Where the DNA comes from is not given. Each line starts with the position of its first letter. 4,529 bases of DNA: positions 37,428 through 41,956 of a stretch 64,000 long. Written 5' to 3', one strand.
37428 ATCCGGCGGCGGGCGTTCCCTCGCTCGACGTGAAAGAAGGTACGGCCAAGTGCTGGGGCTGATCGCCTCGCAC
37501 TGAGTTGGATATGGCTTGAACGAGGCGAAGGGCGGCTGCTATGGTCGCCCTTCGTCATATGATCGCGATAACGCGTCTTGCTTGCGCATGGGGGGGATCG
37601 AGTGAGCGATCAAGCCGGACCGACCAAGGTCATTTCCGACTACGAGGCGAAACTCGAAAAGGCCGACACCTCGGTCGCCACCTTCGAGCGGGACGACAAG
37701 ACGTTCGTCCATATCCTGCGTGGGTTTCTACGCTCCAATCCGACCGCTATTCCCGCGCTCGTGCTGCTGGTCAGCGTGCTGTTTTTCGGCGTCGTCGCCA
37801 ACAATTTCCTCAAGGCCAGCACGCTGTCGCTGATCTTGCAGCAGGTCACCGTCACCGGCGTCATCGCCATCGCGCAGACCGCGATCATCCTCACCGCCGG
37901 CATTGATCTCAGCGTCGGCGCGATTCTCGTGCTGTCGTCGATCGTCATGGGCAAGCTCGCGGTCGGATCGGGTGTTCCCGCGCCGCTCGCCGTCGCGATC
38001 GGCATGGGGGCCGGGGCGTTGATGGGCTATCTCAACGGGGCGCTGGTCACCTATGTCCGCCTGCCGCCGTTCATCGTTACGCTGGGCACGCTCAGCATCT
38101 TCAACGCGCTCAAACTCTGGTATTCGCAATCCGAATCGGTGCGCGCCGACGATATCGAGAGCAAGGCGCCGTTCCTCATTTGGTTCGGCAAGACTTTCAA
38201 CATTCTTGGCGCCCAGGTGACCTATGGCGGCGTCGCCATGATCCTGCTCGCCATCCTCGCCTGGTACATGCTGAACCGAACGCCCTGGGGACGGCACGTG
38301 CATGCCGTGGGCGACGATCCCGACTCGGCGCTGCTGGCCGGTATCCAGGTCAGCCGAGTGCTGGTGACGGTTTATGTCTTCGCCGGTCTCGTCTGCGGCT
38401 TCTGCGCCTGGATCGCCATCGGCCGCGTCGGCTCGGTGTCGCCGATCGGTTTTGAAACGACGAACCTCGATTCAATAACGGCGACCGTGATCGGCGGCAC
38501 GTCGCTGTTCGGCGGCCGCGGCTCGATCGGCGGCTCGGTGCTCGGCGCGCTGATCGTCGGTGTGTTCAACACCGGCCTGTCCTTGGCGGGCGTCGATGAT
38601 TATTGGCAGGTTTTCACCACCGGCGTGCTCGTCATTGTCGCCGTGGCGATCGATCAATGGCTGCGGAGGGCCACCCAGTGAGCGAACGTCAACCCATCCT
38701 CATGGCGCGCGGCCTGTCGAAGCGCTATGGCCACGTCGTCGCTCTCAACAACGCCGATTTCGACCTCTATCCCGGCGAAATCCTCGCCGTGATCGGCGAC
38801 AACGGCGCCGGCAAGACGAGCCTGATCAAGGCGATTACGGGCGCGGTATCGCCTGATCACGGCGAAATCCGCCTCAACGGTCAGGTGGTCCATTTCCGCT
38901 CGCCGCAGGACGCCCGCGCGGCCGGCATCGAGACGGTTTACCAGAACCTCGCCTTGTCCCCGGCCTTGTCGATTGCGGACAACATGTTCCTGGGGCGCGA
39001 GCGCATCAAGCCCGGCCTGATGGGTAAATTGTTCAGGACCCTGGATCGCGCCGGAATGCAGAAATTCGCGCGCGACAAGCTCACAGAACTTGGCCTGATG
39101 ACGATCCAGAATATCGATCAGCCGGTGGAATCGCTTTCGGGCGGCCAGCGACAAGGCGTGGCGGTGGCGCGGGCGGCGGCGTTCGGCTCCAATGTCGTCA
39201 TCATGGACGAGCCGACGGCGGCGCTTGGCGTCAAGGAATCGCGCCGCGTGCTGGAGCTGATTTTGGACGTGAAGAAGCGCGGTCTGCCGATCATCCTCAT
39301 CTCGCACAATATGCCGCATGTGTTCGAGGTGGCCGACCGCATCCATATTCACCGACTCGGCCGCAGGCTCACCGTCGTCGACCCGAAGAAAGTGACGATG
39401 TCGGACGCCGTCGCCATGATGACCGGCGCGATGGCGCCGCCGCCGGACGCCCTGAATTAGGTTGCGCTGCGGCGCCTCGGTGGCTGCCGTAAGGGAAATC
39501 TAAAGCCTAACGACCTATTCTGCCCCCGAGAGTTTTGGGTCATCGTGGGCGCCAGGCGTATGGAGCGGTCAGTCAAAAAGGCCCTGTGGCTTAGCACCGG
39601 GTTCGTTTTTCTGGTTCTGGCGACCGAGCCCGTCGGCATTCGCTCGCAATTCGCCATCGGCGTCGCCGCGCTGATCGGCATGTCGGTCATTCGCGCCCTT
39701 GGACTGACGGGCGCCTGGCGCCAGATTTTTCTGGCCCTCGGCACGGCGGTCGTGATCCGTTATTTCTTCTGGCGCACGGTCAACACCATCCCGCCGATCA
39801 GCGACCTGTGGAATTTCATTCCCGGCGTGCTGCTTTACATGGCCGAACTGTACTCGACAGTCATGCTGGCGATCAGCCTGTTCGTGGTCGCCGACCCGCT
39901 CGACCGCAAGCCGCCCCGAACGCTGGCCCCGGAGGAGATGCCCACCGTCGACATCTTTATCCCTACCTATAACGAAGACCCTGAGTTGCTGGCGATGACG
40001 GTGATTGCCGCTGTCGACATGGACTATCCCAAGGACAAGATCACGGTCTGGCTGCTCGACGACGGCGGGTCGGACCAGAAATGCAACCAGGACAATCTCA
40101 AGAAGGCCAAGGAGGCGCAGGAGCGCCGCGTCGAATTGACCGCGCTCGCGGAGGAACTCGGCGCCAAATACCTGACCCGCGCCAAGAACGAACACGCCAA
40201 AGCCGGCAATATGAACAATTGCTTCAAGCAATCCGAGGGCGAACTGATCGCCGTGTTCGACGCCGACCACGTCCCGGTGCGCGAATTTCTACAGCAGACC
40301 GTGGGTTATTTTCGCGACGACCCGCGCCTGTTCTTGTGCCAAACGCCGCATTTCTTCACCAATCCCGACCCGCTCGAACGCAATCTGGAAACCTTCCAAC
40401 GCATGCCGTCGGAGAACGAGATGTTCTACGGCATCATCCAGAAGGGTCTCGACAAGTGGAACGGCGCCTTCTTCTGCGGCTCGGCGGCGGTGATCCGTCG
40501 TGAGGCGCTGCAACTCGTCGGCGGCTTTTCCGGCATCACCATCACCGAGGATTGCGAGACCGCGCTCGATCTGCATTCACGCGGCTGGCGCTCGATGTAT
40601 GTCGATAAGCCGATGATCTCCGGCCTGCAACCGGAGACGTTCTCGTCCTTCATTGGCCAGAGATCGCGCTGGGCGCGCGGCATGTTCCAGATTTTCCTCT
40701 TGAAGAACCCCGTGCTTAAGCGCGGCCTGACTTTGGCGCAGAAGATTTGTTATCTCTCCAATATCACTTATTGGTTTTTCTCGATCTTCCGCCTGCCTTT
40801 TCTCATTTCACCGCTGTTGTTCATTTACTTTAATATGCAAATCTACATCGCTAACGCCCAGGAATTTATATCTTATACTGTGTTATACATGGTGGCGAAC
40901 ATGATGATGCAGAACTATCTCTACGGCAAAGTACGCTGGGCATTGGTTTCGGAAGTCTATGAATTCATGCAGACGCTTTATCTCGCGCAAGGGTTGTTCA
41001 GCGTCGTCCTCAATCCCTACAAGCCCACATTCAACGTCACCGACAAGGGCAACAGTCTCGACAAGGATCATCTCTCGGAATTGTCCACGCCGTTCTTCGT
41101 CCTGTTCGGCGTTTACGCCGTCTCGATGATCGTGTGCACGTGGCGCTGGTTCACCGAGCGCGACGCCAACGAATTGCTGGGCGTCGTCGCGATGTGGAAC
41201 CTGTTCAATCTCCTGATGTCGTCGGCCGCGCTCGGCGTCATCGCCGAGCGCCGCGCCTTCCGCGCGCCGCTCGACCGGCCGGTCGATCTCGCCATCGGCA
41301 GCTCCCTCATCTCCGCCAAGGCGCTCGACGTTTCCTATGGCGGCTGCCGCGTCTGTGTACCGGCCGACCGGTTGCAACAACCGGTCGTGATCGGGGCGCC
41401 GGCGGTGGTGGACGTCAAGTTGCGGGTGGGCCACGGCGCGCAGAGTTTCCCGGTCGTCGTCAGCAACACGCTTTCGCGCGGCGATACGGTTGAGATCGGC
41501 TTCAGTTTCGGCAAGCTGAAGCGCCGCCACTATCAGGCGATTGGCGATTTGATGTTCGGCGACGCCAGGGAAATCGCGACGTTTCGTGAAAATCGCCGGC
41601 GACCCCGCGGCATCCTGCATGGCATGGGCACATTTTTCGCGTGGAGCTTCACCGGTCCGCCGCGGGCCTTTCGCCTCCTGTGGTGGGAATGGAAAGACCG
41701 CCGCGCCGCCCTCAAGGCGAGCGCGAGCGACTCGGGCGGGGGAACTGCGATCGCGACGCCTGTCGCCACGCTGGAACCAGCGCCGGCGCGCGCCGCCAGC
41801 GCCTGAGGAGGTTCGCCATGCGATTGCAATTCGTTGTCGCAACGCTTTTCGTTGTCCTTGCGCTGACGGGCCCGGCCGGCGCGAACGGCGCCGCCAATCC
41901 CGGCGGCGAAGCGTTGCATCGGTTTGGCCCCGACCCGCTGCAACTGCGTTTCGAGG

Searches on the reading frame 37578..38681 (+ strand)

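Call 4: search_protein_families(library=pfam, proteins=[window:37578-38681:+], max_evalue=0.01)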
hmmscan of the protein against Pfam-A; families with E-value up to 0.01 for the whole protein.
window:37578-38681:+ (367 aa): 1 family
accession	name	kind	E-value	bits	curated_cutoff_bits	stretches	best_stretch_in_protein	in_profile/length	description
PF02653.21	BPD_transp_2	-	8.2e-37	127.2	26.8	1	84-354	3-268/269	Branched-chain amino acid transport system / permease component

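Call 5: search_protein_families(library=ncbifam, proteins=[window:37578-38681:+], max_evalue=0.01)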
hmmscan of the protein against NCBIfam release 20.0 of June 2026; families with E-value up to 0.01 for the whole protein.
window:37578-38681:+ (367 aa): 12 families
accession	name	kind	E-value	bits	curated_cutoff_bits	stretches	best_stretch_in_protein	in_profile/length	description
NF007067.0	PRK09512.1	equivalog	1.1e-54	185.8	398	1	59-360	24-318/321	ribose ABC transporter permease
NF007252.0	PRK09699.1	equivalog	2.9e-53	181.3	396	1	61-362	30-324/326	D-allose ABC transporter permease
NF040906.3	GguB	equivalog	5.9e-47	160.7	450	2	219-363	229-373/375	multiple monosaccharide ABC transporter permease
NF007014.0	PRK09478.1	equivalog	7.4e-44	150.4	386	1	61-360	20-329/336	galactose/methyl galactoside ABC transporter permease MglC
NF008441.0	PRK11285.1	equivalog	9.5e-39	133.4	378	1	61-365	32-329/333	L-arabinose ABC transporter permease AraH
NF008630.0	PRK11618.1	equivalog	2e-37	129.1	363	1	53-365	6-315/331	galactofuranose ABC transporter, permease protein YjfF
NF011612.1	PRK15038.1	equivalog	9.8e-37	126.8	500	1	61-356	10-302/322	autoinducer 2 ABC transporter permease LsrD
NF011961.0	PRK15432.1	equivalog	1.6e-34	119.7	388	1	56-365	12-310/344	autoinducer 2 ABC transporter permease LsrC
NF041862.1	YtfT_transport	equivalog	5.7e-24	84.9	535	1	64-357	37-322/339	galactofuranose ABC transporter, ATP-binding protein YtfT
TIGR03408.1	urea_trans_UrtC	equivalog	2.4e-11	43.9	296.2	1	219-359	173-307/313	urea ABC transporter permease subunit UrtC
TIGR03409.1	urea_trans_UrtB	equivalog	5.1e-07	29.6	250.3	1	207-353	132-276/291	urea ABC transporter permease subunit UrtB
NF047929.1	ABC_B6_perm_2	equivalog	8.7e-06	25.1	400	1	209-287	178-257/337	putative B6 ABC transporter permease subunit 2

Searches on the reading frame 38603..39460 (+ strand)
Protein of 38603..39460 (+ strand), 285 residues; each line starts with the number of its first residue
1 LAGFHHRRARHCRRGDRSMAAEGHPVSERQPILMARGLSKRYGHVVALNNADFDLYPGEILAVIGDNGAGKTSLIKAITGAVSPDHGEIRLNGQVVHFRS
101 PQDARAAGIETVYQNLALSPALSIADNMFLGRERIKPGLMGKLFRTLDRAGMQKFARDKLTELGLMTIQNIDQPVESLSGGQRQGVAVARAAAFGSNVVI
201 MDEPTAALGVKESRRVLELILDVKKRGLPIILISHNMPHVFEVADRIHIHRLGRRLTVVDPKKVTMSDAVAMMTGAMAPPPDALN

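Call 4: search_protein_families(library=pfam, proteins=[window:38603-39460:+], max_evalue=0.01)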
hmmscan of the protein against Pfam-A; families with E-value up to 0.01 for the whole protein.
window:38603-39460:+ (285 aa): 7 families
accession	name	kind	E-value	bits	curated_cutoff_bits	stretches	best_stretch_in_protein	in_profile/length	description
PF00005.33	ABC_tran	-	1.5e-30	107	25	1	48-206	1-137/137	ABC transporter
PF02463.25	SMC_N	-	7e-08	32.6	40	1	60-246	26-207/220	RecF/RecN/SMC N terminal domain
PF13304.12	AAA_21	-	7.3e-07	30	27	1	60-94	1-41/304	AAA domain, putative AbiEii toxin, Type IV TA system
PF13476.12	AAA_23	-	9.8e-05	23.5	27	1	49-82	11-43/201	AAA domain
PF13555.12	AAA_29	-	0.00045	20.3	27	1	52-92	16-55/61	P-loop containing region of AAA domain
PF13191.12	AAA_16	-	0.0065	17.4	32.6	0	59-102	25-66/167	AAA ATPase domain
PF13401.12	AAA_22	-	0.0093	16.7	27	0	59-98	6-39/130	AAA domain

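Call 5: search_protein_families(library=ncbifam, proteins=[window:38603-39460:+], max_evalue=0.01)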
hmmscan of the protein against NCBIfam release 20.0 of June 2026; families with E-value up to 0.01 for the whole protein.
window:38603-39460:+ (285 aa): 194 families (the best 25 are shown)
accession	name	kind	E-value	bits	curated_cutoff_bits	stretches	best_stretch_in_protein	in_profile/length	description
NF041861.1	YtfR_transport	equivalog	5.6e-58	196.6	850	1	32-276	1-236/492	galactofuranose ABC transporter, ATP-binding protein YtfR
NF008030.0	PRK10762.1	equivalog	1.6e-50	172.3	745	1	30-275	2-239/501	ribose ABC transporter ATP-binding protein RbsA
NF008442.0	PRK11288.1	equivalog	1.5e-49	168.7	689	1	29-275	4-242/504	L-arabinose ABC transporter ATP-binding protein AraG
NF010069.0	PRK13549.1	equivalog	1.3e-47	162.4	699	1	31-275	4-241/513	xylose ABC transporter ATP-binding protein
NF040905.2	GguA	equivalog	6e-46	156.9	810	1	32-268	1-230/500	multiple monosaccharide ABC transporter ATP-binding protein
NF047930.1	ABC_ATP_B6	equivalog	8.1e-45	153.4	670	1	32-270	2-229/510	putative B6 ABC transporter ATP-binding protein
NF008215.0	PRK10982.1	equivalog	2.5e-44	151.7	828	1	27-275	8-247/506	galactose/methyl galactoside ABC transporter ATP-binding protein MglA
TIGR02633.1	xylG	equivalog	3.2e-43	147.9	723.65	1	33-275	2-239/500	D-xylose ABC transporter ATP-binding protein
NF007253.0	PRK09700.1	equivalog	7.6e-43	146.8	772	1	31-275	4-243/510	D-allose ABC transporter ATP-binding protein AlsA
NF011967.0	PRK15439.1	equivalog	2.9e-37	128.3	586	1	27-274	6-237/510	autoinducer 2 ABC transporter ATP-binding protein LsrA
NF008449.1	PRK11300.1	equivalog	1e-34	120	362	1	30-270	3-247/255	high-affinity branched-chain amino acid ABC transporter ATP-binding protein LivG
TIGR03375.1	type_I_sec_LssB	subfamily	1.5e-33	116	693.1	1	46-254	481-678/696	type I secretion system permease/ATPase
TIGR02315.1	ABC_phnC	equivalog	2e-32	112.6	266.1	1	33-247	2-216/243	phosphonate ABC transporter ATP-binding protein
TIGR02857.1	CydD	equivalog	7.7e-32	110.9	435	1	22-247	310-526/529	thiol reductant ABC exporter subunit CydD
TIGR02868.1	CydC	equivalog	7.7e-31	107.3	329.05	1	20-236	322-529/530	thiol reductant ABC exporter subunit CydC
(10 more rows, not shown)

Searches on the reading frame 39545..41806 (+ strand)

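Call 4: search_protein_families(library=pfam, proteins=[window:39545-41806:+], max_evalue=0.01)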
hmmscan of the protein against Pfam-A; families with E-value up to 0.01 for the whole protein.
window:39545-41806:+ (753 aa): 6 families
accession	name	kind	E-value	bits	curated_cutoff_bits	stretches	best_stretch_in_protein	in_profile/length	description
PF13632.12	Glyco_trans_2_3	-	9.2e-24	84.8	27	1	235-450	2-191/198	Glycosyl transferase family group 2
PF13641.12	Glyco_tranf_2_3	-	1.1e-21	78.4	27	1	133-379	1-230/230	Glycosyltransferase like family 2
PF00535.33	Glycos_transf_2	-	1.8e-21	77.3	23.3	1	137-323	2-165/168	Glycosyl transferase family 2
PF03552.20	Cellulose_synt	-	3.9e-18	65.8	24.7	1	332-469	421-561/722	Cellulose synthase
PF13506.12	Glyco_transf_21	-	7.5e-10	39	21.7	1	218-378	17-174/174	Glycosyl transferase family 21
PF07238.19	PilZ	-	2.5e-08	34.6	22.5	1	569-671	3-101/102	PilZ domain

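Call 5: search_protein_families(library=ncbifam, proteins=[window:39545-41806:+], max_evalue=0.01)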
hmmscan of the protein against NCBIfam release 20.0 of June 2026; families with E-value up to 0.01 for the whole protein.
window:39545-41806:+ (753 aa): 15 families
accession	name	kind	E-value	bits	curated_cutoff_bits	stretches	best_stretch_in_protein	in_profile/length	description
TIGR03030.1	CelA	equivalog_domain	2e-259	862.5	699.1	1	5-709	4-707/714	UDP-forming cellulose synthase catalytic subunit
NF008558.0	PRK11498.1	equivalog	1.3e-148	496.4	992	1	5-659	146-778/872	UDP-forming cellulose synthase catalytic subunit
TIGR03937.1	PgaC_IcaA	equivalog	3.9e-21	75.5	422.3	1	113-456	24-346/407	poly-beta-1,6-N-acetyl-D-glucosamine synthase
TIGR04242.1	nodulat_NodC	equivalog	6e-14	51.8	550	2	126-208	41-120/395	chitooligosaccharide synthase NodC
TIGR03965.1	mycofact_glyco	equivalog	1.7e-13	50.3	280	1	124-379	65-299/467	mycofactocin biosynthesis glycosyltransferase MftF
NF003958.0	PRK05454.2-1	equivalog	1.7e-09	36.4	419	1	117-425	85-401/704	glucans biosynthesis glucosyltransferase MdoH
NF003962.0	PRK05454.2-5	equivalog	3.6e-08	32.5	328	1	64-461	67-468/641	glucans biosynthesis glucosyltransferase MdoH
NF041875.1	EPS_EpsD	equivalog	2.1e-07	30.6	370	1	135-375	1-222/325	exopolysaccharide biosynthesis glycosyltransferase EpsD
NF053846.1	glyco_with_XrtP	equivalog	4.7e-06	25.5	520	1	333-388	251-306/440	XrtP-associated glycosyltransferase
NF003956.0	PRK05454.1-3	equivalog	5.6e-06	24.8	864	1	125-327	125-323/718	glucans biosynthesis glucosyltransferase MdoH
TIGR03472.1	HpnI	equivalog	0.00042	19.3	310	1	219-382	114-274/373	bacteriohopanetetrol glucosamine biosynthesis glycosyltransferase HpnI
NF041865.1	EpsU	equivalog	0.00067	18.8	700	1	121-384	28-269/394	exopolysaccharide biosynthesis GT2 family glycosyltransferase EpsU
TIGR04283.1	glyco_like_mftF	equivalog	0.0017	18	182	0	137-356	3-181/221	TIGR04283 family arsenosugar biosynthesis glycosyltransferase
NF053739.1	GlytfEpsEBac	equivalog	0.003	16.6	450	1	211-335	62-174/265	glycosyltransferase EpsE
NF007986.1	PRK10714.1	equivalog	0.0032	16.5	529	1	131-242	4-101/316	undecaprenyl-phosphate 4-deoxy-4-formamido-L-arabinose transferase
